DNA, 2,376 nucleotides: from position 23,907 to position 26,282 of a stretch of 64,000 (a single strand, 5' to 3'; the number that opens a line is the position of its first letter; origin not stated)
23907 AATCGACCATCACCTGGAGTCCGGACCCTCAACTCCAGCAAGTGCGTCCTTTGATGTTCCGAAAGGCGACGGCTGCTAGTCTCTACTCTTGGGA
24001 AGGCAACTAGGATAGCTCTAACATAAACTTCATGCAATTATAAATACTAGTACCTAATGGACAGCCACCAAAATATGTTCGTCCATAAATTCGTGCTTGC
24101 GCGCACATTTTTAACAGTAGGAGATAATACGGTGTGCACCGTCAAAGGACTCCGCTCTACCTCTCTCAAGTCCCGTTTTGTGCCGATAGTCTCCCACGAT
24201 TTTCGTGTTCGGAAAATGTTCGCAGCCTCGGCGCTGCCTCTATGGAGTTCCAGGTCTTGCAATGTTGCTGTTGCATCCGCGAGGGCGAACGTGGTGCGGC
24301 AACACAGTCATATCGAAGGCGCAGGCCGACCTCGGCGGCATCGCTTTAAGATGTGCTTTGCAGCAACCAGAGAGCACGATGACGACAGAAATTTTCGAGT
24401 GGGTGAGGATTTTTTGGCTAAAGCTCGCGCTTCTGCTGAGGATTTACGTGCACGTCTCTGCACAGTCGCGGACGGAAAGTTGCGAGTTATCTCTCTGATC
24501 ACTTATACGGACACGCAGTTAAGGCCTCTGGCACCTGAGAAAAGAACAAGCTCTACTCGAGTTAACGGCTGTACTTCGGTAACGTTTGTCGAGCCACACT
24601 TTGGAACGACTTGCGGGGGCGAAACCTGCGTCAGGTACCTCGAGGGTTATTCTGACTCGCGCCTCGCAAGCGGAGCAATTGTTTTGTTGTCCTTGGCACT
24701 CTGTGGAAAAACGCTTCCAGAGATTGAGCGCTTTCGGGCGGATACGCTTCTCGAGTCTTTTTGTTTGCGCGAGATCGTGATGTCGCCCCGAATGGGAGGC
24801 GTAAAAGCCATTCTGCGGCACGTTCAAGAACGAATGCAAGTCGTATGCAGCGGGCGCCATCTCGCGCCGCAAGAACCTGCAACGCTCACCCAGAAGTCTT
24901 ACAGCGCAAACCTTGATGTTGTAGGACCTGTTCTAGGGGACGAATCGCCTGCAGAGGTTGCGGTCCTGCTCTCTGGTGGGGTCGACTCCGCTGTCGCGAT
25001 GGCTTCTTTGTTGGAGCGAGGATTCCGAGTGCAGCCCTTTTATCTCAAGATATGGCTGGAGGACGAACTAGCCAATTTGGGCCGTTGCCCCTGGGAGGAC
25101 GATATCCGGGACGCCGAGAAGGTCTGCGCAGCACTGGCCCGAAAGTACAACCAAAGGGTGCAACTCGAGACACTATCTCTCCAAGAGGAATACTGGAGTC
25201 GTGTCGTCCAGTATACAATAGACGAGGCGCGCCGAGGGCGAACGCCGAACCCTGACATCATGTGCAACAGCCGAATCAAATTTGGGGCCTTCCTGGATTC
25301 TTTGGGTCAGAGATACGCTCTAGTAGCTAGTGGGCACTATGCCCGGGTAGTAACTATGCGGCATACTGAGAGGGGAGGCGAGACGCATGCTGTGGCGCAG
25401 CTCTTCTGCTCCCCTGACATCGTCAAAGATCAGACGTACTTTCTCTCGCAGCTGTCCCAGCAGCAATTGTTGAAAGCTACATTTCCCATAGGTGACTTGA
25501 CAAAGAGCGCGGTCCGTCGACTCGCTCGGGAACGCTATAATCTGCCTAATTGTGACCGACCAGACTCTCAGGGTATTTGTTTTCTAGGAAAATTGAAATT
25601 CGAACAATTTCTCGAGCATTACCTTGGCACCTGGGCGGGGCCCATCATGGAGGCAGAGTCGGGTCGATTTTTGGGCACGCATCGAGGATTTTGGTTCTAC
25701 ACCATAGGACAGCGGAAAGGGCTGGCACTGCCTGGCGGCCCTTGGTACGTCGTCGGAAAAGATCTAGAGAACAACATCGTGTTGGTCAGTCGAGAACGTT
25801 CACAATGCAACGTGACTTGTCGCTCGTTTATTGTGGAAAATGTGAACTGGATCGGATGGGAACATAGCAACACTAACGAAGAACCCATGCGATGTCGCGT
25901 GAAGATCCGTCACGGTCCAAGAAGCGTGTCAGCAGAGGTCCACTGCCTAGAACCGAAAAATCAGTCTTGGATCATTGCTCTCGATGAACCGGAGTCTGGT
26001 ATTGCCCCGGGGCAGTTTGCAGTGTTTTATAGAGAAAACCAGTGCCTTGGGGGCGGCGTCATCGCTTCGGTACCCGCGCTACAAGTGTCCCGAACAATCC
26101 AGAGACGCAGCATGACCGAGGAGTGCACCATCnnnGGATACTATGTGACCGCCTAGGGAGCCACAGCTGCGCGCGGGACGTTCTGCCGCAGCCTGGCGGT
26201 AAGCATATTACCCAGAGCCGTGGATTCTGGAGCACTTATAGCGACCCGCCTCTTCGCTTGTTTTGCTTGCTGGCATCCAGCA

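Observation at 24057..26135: SufE sulfur-acceptor domain fused in one ORF to the tRNA 2-thiouridylase MnmA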

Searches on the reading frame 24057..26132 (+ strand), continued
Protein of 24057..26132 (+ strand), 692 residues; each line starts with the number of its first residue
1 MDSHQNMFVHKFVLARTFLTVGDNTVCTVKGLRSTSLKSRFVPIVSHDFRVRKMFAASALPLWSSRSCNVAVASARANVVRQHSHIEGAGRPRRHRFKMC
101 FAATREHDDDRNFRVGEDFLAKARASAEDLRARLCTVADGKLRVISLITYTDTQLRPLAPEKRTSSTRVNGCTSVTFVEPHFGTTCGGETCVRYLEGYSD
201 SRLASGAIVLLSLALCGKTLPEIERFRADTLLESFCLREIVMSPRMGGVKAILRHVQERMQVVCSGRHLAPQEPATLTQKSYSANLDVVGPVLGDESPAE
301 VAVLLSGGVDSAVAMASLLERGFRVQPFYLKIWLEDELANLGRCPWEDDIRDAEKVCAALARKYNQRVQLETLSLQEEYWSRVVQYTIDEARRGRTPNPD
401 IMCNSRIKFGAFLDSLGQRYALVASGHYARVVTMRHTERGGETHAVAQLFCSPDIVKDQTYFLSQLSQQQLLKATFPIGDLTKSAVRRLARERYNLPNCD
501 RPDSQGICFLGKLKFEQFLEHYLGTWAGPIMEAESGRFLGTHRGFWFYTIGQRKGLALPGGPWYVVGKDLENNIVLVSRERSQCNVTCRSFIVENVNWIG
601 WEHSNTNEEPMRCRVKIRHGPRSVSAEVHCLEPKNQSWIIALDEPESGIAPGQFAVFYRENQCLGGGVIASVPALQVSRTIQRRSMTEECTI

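Call 58: find_encoding_contigs(protein=P0104, flank=3000, max_places=2)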
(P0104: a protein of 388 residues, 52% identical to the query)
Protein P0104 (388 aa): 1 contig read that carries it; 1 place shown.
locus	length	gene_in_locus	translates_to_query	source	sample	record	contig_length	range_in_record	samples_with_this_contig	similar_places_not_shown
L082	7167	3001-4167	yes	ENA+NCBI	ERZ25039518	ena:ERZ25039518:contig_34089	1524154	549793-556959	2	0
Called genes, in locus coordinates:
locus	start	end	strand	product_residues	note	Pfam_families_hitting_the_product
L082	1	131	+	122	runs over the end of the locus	PF07883:Cupin_2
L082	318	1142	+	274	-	-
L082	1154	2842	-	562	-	PF02683:DsbD_TM, PF13386:DsbD_2 (weak), PF00578:AhpC-TSA, PF08534:Redoxin, PF13905:Thioredoxin_8, PF17991:Thioredoxin_10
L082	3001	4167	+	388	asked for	PF03054:tRNA_Me_trans, PF20259:tRNA_Me_trans_M, PF20258:tRNA_Me_trans_C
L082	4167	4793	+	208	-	PF01066:CDP-OH_P_transf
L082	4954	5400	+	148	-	-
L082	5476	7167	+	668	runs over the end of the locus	-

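Call 59: find_encoding_contigs(protein=P0069, flank=3000, max_places=2)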
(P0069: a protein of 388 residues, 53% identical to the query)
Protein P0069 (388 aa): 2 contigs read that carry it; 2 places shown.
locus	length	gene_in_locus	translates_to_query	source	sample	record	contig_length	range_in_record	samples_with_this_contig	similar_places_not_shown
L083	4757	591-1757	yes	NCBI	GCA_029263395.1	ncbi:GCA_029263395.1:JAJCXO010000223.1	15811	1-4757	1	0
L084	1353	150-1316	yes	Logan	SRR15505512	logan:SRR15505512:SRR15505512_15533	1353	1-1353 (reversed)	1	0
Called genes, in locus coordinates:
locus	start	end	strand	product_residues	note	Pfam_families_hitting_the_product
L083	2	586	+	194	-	?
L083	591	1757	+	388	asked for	PF00733:Asn_synthase (weak), PF03054:tRNA_Me_trans, PF20259:tRNA_Me_trans_M, PF20258:tRNA_Me_trans_C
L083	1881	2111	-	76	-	-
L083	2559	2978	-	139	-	PF04238:DUF420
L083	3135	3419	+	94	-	-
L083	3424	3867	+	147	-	-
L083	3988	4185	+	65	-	-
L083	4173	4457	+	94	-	PF05016:ParE_toxin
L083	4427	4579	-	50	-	-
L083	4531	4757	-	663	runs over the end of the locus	PF12969:DUF3857, PF01841:Transglut_core (weak)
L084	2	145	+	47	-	?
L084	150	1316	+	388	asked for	PF00733:Asn_synthase (weak), PF03054:tRNA_Me_trans, PF20259:tRNA_Me_trans_M, PF20258:tRNA_Me_trans_C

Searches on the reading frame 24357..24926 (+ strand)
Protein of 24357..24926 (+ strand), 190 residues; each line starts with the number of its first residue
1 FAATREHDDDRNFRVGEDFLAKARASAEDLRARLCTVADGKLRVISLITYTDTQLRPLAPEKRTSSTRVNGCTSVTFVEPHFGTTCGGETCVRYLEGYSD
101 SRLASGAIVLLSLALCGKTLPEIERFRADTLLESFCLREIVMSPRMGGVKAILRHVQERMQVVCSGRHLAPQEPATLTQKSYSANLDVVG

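Call 13: find_homologous_proteins(query=window:24357-24926:+, max_evalue=0.001)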
Query window:24357-24926:+: 236 candidates shared short words with the query, none scored E <= 0.001.

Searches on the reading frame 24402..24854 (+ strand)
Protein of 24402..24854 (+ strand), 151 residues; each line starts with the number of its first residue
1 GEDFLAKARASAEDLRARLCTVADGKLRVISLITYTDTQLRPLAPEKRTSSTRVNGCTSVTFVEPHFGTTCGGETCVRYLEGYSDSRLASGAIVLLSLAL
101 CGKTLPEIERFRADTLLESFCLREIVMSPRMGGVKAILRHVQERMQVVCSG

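Call 25: search_solved_structures(query=A1, max_evalue=0.01, show_alignments=2)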
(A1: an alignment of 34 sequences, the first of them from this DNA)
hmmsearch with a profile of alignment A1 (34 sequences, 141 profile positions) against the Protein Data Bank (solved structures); distinct sequences matched with E-value up to 0.01: 9.
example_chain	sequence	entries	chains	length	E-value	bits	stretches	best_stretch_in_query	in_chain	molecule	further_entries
3g0m_A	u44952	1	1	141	4.4e-24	88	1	8-136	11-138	Cysteine desulfuration protein sufE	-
11mp_E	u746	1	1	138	7.2e-24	87.3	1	8-136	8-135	Cysteine desulfuration protein SufE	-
1mzg_A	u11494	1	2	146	7.5e-24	87.2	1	8-136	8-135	SufE Protein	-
8vbs_C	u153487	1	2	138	1.4e-20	76.6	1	8-136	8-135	Cysteine desulfuration protein SufE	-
9wgl_E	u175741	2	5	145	4.7e-20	74.9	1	8-136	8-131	Cysteine desulfuration protein SufE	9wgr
1ni7_A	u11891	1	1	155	3.2e-17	65.7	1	8-134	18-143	Hypothetical protein ygdK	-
5ft8_Q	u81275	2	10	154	3.8e-17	65.5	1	8-132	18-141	Sulfur acceptor protein CsdE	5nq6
4lw4_C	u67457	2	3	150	5.2e-17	65.1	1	8-131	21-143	Cysteine desulfuration protein CsdE | CsdA-binding activator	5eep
1wlo_A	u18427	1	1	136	0.0029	20.5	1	19-139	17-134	sufE protein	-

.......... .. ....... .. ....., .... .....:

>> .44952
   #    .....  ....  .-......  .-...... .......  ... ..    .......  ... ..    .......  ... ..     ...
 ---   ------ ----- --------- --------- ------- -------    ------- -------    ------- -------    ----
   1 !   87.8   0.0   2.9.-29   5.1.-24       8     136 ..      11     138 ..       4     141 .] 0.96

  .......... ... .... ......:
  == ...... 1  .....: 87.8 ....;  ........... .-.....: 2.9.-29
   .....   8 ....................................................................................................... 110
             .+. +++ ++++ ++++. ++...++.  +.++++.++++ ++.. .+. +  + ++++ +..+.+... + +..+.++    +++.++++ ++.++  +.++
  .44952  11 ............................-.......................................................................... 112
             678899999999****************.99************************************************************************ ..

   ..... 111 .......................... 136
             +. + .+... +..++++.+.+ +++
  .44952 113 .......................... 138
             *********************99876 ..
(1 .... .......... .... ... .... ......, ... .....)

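Call 26: find_homologous_proteins(query=A1, max_evalue=0.001)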
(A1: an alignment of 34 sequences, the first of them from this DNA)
Query A1 (34 sequences) (151 aa, profile of the alignment): 3 proteins with E <= 0.001 among 8000 candidates.
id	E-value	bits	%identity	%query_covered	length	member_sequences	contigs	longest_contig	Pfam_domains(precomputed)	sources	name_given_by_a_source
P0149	1.2e-29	121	36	61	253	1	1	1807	PF01722.24,PF02657.21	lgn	-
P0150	6.9e-22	96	26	46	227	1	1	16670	PF02657.21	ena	-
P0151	3.8e-18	83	-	-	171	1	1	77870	PF03054.23,PF02657.21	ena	-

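Call 40: search_protein_representatives(alignment_id=A1)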
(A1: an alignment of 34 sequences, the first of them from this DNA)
Query: 34 sequences, 141 profile positions. Proteins with E-value up to 0.001 (for the whole library): 4492; up to 1e-10: 1952; up to 1e-30: 16. The best 150 are listed.
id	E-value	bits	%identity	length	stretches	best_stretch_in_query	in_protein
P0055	2.1e-39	150.7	-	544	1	2-138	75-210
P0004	4.0e-39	149.7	-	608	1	2-136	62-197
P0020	8.5e-39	148.7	-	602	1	3-138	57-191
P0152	8.1e-38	145.5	-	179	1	2-137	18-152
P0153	8.0e-35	135.8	-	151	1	2-131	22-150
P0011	1.4e-34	135.0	-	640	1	3-139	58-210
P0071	5.6e-34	133.1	-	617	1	6-139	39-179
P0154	7.7e-34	132.6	-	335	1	2-138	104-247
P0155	5.1e-33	130.0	-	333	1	2-139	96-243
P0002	5.6e-33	129.8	-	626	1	4-139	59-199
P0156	1.2e-32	128.7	-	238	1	2-138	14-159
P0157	5.6e-32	126.6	-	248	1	3-137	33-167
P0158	6.0e-32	126.5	-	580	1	3-137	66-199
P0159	4.7e-31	123.6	-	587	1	2-140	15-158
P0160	4.9e-31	123.5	-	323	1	3-139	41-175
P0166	2.9e-30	121.0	-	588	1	3-138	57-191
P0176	1.4e-28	115.6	-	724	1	3-138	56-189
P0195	8.6e-27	109.8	-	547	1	3-137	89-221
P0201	2.9e-26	108.0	-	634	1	6-138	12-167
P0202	3.1e-26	108.0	-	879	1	3-137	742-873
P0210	6.9e-26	106.8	-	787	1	2-138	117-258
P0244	6.0e-24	100.6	-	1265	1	3-137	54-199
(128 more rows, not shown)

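Call 47: search_protein_families(library=pfam, alignment_id=A3, max_evalue=0.0001)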
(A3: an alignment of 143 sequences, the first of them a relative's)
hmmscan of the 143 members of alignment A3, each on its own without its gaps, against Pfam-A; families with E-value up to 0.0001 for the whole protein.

A. member 1, P0152 (179 aa): 1 family
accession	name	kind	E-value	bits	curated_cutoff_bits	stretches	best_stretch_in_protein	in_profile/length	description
PF02657.20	SufE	-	1.8e-21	76.6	27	1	29-149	3-121/121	Fe-S metabolism associated domain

B. families by the number of members that match (of 143 scanned): 17 families
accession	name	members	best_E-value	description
PF02657.20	SufE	143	4.5e-46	Fe-S metabolism associated domain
PF03054.22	tRNA_Me_trans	33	8.5e-71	tRNA methyl transferase HUP domain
PF01722.23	BolA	25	5.5e-31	BolA-like protein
PF20259.3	tRNA_Me_trans_M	7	8.8e-24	tRNA methyl transferase PRC-barrel domain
PF20258.4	tRNA_Me_trans_C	6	2.6e-18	Aminomethyltransferase beta-barrel domain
PF00733.27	Asn_synthase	4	4.6e-06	Asparagine synthase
PF01406.26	tRNA-synt_1e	3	2.5e-120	tRNA synthetases class I (C) catalytic domain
PF09334.17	tRNA-synt_1g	3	2.4e-10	tRNA synthetases class I (M)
PF02445.21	NadA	1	5.1e-16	Quinolinate synthetase A protein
PF04151.21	PPC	1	2e-10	Bacterial pre-peptidase C-terminal domain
PF23493.1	CysS_C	1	5.1e-10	Cysteinyl-tRNA ligase anticodon binding domain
PF00133.28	tRNA-synt_1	1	5.2e-08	tRNA synthetases class I (I, L, M and V)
PF09190.17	DALR_2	1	2.2e-07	DALR domain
PF07963.17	N_methyl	1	1.6e-05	Prokaryotic N-terminal methylation motif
PF01921.24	tRNA-synt_1f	1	5e-05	tRNA synthetases class I (K)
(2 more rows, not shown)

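Call 50: list_cluster_members(proteins=[P0159, P0158, P0166, P0210, P0244, P0201, P0202, P0176, P0195, P0152])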
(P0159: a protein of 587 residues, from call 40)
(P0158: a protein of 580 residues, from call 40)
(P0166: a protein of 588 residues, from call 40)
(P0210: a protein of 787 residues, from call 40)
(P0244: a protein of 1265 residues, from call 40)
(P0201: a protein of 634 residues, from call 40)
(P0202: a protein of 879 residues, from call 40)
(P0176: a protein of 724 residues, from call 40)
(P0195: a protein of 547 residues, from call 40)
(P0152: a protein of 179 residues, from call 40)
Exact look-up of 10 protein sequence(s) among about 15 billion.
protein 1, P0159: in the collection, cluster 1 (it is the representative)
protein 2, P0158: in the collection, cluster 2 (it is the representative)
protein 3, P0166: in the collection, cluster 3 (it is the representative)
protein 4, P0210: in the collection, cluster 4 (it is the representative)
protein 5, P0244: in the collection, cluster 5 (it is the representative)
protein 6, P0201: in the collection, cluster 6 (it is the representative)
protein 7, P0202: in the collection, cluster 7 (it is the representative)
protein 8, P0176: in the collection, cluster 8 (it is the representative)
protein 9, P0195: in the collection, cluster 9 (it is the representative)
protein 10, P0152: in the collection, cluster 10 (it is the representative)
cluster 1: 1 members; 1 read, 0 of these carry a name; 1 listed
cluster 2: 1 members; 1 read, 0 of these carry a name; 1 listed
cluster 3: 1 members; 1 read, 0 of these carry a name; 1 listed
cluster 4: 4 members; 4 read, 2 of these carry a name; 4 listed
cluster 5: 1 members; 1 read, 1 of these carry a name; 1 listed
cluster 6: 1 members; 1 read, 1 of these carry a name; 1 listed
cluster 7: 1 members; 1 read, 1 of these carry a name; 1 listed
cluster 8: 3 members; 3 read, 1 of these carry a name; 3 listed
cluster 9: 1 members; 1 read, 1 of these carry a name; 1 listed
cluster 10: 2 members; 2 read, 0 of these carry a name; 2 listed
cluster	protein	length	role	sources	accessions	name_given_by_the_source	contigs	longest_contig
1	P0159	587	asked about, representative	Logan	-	-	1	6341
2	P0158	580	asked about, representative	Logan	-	-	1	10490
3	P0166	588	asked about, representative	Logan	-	-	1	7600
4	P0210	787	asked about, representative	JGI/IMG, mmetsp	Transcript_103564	Transcript_103564/g.194955 ORF Transcript_103564/g.194955 Transcript_103564/m.194955 ...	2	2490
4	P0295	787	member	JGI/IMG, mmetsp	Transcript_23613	Transcript_23613/g.43810 ORF Transcript_23613/g.43810 Transcript_23613/m.43810 ...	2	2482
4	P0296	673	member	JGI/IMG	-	-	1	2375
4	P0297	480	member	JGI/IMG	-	-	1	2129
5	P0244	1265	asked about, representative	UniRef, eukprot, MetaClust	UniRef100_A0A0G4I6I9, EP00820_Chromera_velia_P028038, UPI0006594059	tRNA-5-taurinomethyluridine 2-sulfurtransferase n=1 Tax=Chromera velia CCMP2878 ... | Cvel_11406.t1-p1 / transcript=Cvel_11406.t1 / gene=Cvel_11406 / ... | status=active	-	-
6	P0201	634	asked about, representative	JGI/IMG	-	tRNA-specific 2-thiouridylase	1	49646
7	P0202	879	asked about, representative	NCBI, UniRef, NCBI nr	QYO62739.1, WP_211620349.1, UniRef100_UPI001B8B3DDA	DVUA0089 family protein [Leptolyngbya sp. 7M] | DVUA0089 family protein n=1 Tax=Leptolyngbya sp. 7M TaxID=2812896 RepID=UPI001B8B3DDA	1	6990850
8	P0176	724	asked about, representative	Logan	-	-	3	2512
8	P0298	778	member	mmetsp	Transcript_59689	Transcript_59689/g.193364 ORF Transcript_59689/g.193364 Transcript_59689/m.193364 ...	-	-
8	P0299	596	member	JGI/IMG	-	-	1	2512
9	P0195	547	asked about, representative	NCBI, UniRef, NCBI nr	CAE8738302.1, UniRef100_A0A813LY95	unnamed protein product [Polarella glacialis] | cysteine--tRNA ligase n=1 Tax=Polarella glacialis TaxID=89957 RepID=A0A813LY95_POLGL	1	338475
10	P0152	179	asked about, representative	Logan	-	-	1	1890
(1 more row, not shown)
